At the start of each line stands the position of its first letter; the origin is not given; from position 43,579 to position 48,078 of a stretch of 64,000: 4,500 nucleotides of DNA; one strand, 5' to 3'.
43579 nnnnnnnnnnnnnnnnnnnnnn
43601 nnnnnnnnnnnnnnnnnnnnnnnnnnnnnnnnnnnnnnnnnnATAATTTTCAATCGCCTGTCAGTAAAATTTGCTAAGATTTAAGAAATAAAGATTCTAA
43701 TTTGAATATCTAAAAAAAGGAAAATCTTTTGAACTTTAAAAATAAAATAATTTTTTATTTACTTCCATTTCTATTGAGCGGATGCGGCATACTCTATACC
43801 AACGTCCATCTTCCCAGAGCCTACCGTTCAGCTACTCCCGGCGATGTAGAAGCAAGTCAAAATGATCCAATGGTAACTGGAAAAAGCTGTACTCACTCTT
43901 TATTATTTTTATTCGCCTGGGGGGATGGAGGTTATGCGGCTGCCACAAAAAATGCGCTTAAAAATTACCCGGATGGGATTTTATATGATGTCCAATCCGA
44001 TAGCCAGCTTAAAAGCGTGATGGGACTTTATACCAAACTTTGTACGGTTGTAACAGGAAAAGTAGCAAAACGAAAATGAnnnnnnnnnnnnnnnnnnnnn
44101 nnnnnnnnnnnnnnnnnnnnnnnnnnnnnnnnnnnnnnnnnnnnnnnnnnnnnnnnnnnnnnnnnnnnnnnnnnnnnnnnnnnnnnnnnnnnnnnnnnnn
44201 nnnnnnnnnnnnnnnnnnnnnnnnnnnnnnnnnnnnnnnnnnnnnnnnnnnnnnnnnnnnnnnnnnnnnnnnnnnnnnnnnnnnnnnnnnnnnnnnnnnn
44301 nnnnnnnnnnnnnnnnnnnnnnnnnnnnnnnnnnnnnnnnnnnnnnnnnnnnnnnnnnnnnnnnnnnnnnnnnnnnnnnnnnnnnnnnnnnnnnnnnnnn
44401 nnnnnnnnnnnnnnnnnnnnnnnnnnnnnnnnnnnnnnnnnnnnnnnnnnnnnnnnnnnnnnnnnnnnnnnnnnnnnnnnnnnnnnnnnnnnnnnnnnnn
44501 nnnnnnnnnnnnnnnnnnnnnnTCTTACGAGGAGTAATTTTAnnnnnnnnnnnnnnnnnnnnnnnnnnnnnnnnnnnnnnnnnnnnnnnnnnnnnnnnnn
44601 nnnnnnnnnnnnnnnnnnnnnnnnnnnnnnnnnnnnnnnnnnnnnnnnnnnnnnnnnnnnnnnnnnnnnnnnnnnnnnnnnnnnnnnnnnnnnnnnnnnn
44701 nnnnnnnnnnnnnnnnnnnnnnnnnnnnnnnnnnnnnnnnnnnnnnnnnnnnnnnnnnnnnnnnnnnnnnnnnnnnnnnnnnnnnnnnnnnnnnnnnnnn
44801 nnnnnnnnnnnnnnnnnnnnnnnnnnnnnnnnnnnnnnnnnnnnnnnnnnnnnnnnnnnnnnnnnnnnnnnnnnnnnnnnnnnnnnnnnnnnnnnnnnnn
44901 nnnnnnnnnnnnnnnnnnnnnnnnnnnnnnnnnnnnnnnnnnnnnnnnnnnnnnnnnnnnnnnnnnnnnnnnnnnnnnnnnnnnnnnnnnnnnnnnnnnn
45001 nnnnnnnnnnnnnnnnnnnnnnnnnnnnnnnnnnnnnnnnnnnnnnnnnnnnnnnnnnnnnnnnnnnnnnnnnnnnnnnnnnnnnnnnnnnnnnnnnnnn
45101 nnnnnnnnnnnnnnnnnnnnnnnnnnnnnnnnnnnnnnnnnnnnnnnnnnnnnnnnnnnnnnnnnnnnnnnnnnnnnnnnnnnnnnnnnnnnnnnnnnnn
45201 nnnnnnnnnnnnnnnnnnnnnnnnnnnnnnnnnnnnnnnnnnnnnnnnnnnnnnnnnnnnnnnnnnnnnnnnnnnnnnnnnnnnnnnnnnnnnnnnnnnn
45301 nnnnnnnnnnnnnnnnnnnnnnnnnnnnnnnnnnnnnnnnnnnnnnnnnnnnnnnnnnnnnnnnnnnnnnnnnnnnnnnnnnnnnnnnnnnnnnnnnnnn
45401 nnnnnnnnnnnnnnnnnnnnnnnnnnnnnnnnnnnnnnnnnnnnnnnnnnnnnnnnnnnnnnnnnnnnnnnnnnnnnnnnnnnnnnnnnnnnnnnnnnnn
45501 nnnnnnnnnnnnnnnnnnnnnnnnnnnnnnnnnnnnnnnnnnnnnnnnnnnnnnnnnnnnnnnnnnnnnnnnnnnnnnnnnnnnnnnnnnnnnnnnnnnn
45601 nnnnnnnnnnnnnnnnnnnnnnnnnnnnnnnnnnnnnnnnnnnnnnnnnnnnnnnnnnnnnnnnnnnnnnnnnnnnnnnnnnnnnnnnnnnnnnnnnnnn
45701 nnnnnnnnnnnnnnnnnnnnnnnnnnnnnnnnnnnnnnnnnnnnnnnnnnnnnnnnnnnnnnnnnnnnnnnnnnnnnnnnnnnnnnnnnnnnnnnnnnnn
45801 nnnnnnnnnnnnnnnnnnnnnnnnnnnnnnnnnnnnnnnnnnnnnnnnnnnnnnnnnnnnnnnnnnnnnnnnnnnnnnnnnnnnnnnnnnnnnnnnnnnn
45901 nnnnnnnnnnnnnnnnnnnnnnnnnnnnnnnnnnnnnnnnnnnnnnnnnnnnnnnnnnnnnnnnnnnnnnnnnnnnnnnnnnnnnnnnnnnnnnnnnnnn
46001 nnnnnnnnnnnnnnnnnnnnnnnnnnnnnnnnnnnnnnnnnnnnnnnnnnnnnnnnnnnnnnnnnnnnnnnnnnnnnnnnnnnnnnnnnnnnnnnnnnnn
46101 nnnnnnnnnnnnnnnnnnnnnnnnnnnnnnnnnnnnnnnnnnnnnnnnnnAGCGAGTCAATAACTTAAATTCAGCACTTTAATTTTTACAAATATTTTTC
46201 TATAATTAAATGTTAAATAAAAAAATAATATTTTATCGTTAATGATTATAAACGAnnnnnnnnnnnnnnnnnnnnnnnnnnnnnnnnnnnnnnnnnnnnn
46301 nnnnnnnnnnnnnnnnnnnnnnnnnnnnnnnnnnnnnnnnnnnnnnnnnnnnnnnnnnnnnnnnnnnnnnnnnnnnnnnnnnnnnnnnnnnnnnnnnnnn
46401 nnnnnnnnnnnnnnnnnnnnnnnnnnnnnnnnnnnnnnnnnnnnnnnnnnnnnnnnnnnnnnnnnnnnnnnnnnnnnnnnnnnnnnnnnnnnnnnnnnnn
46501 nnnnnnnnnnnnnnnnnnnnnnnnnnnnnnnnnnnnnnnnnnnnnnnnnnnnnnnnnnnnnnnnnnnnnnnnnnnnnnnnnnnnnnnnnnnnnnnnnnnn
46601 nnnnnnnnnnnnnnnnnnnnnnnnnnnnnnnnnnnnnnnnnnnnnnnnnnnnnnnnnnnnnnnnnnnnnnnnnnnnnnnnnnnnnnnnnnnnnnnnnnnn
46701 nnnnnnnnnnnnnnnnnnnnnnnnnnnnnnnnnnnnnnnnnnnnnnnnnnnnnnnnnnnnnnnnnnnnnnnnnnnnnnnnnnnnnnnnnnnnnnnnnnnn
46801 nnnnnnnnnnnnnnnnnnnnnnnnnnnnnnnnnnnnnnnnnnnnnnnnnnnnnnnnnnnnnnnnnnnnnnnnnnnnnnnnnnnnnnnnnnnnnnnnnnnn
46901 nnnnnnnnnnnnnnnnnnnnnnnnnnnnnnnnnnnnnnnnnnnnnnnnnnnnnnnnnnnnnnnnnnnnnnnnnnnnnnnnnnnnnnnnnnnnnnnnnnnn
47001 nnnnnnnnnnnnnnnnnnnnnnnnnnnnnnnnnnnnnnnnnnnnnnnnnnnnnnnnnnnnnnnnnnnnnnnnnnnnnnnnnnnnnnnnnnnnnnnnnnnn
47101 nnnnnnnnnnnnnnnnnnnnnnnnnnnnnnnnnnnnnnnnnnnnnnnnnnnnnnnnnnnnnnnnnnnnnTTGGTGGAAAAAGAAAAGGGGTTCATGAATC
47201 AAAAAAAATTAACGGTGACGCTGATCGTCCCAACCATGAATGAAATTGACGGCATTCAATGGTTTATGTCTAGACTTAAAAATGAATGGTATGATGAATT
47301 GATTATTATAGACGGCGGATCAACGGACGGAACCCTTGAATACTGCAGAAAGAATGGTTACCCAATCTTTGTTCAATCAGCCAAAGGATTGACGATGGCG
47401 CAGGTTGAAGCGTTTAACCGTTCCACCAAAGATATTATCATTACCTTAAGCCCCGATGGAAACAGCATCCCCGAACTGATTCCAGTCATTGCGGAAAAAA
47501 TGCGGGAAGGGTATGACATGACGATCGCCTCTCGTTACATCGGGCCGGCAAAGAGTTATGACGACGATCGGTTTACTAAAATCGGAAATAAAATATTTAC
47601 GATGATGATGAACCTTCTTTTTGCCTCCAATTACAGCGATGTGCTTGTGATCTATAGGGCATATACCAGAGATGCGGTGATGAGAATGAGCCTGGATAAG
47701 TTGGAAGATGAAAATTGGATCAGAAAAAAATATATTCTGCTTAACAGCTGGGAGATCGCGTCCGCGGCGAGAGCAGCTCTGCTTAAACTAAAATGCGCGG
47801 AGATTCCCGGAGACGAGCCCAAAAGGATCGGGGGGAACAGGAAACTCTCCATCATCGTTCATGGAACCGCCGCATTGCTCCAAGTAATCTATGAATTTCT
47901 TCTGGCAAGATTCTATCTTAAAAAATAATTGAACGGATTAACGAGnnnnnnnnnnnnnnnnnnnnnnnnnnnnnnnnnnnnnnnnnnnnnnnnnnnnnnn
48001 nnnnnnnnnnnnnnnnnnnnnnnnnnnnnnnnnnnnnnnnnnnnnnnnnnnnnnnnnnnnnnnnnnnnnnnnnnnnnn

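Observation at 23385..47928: Three paralogous 'GT2 polyprenyl-P-sugar synthase + GT-C transferase' modules in 25 kb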

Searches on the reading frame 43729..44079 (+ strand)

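Call 5: search_protein_families(library=pfam, proteins=[window:43729-44079:+])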
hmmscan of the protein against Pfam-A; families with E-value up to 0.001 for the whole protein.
window:43729-44079:+ (116 aa): 1 family
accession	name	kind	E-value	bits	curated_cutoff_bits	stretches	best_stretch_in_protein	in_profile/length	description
PF13146.11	TRL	-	2.9e-13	50.3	25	1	35-111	8-77/77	TRL-like protein family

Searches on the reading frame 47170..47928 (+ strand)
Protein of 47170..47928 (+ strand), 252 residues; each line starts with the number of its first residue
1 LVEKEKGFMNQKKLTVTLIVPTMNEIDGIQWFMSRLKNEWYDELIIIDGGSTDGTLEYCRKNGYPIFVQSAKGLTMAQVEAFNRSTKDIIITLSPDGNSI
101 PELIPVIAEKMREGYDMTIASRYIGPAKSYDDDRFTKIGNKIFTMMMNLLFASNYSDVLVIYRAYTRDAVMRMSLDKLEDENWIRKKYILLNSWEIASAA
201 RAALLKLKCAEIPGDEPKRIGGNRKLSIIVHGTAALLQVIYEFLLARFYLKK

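Call 5: search_protein_families(library=pfam, proteins=[window:47170-47928:+])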
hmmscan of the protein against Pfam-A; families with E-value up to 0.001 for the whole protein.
window:47170-47928:+ (252 aa): 1 family
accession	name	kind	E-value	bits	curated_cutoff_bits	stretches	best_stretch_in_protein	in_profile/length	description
PF00535.33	Glycos_transf_2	-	6.2e-15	56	23.3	1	18-170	2-164/168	Glycosyl transferase family 2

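Call 9: search_protein_families(library=ncbifam, proteins=[window:47170-47928:+], max_evalue=0.00001)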
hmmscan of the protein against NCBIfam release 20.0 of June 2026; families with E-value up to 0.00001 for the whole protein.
window:47170-47928:+ (252 aa): 5 families
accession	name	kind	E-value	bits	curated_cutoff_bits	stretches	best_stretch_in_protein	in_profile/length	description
TIGR04182.1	glyco_TIGR04182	equivalog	4.5e-27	95.2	325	1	16-177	2-163/293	S-layer glycoprotein N-glycosyltransferase AglJ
NF041391.1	DPhHxTase_Halo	equivalog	4.7e-13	48.6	375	1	41-173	24-153/213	dolichyl-phosphate hexose transferase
NF007986.1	PRK10714.1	equivalog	1.5e-09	37.3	529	1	16-173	8-172/316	undecaprenyl-phosphate 4-deoxy-4-formamido-L-arabinose transferase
TIGR04283.1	glyco_like_mftF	equivalog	1.1e-07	31.6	182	1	17-96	2-82/221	TIGR04283 family arsenosugar biosynthesis glycosyltransferase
NF047588.1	GlcsyltransPgfSStrep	equivalog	7.9e-07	28.6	500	1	16-173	3-167/308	glycosyltransferase PgfS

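Call 24: search_solved_structures(query=window:47194-47928:+, max_evalue=0.001)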
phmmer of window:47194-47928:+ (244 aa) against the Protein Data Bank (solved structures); distinct sequences matched with E-value up to 0.001: 7.
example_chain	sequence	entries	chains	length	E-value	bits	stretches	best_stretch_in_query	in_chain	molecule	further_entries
5mlz_A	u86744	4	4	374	2.9e-12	49.7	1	6-131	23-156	Dolichol monophosphate mannose synthase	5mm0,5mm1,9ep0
9hwj_A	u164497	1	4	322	5.2e-06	29.2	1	8-163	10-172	Undecaprenyl-phosphate 4-deoxy-4-formamido-L-arabinose transferase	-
9bhc_C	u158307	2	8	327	1e-05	28.2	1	8-163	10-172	Undecaprenyl-phosphate 4-deoxy-4-formamido-L-arabinose transferase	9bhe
8vxh_A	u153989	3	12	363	1.4e-05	27.8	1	9-163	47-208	Undecaprenyl-phosphate 4-deoxy-4-formamido-L-arabinose transferase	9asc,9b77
5eke_A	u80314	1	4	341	6.8e-05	25.5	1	6-154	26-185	Uncharacterized glycosyltransferase sll0501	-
5ekp_C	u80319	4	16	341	6.9e-05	25.5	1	6-154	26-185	Uncharacterized glycosyltransferase sll0501 | Glycosyltransferase sll0501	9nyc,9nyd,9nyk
9nye_A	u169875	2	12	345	7.1e-05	25.5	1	6-154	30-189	Glycosyltransferase sll0501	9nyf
